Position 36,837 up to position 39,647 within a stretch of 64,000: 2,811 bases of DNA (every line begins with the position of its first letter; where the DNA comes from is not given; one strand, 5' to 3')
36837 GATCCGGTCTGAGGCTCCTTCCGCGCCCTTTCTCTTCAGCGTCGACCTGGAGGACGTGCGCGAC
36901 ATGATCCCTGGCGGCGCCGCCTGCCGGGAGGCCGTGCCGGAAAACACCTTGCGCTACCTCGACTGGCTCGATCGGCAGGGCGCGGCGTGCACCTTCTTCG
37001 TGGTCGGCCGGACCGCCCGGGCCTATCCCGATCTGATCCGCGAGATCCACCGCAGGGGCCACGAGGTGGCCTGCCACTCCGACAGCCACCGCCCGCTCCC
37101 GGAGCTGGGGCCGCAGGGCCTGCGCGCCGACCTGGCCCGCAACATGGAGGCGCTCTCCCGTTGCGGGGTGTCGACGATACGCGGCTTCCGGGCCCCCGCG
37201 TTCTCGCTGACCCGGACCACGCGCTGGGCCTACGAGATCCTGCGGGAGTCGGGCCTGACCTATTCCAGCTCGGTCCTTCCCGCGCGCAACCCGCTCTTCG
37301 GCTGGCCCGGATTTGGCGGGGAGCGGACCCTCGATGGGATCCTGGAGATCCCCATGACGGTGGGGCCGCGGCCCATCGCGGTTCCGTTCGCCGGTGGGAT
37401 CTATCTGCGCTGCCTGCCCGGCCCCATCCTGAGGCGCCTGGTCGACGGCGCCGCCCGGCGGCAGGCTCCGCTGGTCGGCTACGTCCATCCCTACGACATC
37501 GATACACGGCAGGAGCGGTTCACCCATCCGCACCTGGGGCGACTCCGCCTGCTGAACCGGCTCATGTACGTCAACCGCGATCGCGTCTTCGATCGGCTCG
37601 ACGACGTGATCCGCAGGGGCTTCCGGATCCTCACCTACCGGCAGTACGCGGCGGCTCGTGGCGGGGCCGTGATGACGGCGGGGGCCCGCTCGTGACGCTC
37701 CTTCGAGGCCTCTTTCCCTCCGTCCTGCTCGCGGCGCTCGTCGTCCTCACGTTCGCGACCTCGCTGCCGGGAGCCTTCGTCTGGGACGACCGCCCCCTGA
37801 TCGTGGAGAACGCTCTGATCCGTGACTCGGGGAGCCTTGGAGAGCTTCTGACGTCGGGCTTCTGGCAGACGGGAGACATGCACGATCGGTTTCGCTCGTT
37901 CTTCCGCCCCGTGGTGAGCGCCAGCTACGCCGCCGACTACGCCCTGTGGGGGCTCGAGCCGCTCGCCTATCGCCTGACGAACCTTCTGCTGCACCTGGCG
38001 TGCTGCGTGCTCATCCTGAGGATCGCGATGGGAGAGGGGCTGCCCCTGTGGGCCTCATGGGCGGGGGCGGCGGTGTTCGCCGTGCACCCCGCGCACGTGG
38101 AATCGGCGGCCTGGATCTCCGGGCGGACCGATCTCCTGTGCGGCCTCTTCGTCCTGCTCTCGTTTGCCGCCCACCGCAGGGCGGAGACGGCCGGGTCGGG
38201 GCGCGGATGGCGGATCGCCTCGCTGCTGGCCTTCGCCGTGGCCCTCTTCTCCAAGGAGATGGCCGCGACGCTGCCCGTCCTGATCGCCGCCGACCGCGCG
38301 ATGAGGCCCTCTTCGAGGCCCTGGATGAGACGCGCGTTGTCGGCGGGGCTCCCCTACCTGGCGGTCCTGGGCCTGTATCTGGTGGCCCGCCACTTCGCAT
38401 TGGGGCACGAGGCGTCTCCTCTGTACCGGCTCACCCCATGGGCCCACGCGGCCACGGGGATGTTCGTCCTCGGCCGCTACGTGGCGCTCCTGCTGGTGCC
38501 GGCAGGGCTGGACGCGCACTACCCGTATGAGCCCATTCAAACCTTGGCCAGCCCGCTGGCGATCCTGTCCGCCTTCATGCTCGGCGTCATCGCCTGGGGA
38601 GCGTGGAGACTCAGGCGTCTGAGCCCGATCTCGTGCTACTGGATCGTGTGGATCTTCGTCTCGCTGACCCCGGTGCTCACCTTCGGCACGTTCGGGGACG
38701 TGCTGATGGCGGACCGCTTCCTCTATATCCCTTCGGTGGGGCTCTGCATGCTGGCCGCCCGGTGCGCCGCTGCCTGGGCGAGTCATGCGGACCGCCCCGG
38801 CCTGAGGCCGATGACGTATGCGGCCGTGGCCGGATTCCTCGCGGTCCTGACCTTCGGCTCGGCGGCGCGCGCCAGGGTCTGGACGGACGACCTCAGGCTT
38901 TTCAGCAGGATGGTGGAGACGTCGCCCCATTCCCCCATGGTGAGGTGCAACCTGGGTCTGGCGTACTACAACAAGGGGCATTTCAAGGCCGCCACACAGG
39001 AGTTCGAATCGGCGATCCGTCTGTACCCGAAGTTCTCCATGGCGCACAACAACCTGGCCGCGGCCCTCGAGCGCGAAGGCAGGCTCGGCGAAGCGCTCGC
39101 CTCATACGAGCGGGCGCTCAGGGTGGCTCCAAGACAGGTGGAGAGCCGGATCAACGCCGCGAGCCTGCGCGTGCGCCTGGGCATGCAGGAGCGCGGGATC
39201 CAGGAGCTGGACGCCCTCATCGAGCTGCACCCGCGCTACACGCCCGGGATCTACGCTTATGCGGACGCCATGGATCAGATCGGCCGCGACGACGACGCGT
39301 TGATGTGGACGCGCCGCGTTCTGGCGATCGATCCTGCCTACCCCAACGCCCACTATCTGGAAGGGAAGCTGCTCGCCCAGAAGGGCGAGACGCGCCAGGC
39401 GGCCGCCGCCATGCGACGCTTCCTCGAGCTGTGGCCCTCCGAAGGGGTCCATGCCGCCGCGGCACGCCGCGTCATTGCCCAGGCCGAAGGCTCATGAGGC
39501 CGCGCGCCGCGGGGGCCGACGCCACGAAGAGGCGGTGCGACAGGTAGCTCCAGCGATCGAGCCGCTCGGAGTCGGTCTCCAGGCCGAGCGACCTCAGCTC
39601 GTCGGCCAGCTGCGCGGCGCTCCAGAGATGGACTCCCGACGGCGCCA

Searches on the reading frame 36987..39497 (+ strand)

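Call 67: search_protein_families(library=ncbifam, proteins=[window:36987-39497:+], max_evalue=0.00001)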
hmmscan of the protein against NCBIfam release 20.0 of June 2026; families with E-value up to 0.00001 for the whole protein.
window:36987-39497:+ (836 aa): 10 families
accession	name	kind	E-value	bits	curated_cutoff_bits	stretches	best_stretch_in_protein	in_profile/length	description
NF040959.1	MamA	equivalog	1e-14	54.5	200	2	636-710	125-199/204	magnetosome protein MamA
TIGR02521.1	type_IV_pilW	equivalog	1.5e-14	54.1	154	1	652-816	33-199/234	type IV pilus biogenesis/stability protein PilW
TIGR02917.1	PEP_TPR_lipo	equivalog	2.5e-14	52.2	312.2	1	655-819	162-328/899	XrtA/PEP-CTERM system TPR-repeat protein PrsT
NF033920.0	C39_PA2778_fam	equivalog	1.5e-11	44.2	150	1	595-715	138-255/255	PA2778 family cysteine peptidase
NF033762.1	social_mot_Tgl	equivalog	1.8e-10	40.6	225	1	649-739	30-121/252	social motility TPR repeat lipoprotein Tgl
NF052415.1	T3SS_chap_SctY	equivalog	2.7e-07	31.1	70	0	727-815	15-106/106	type III secretion apparatus assembly chaperone SctY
TIGR02795.1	tol_pal_ybgF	equivalog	4.3e-07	30.6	90.1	0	655-708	44-100/119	tol-pal system protein YbgF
TIGR04510.1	mod_pep_cyc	subfamily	8.4e-07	27.9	400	1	656-817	404-567/814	putative peptide modification system cyclase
TIGR02552.1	LcrH_SycD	equivalog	2.5e-06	27.2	104.8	0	658-748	26-116/136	SycD/LcrH family type III secretion system chaperone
NF033758.1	gliding_GltE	equivalog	4.9e-06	25.8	225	1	652-815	88-251/411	adventurous gliding motility TPR repeat lipoprotein GltE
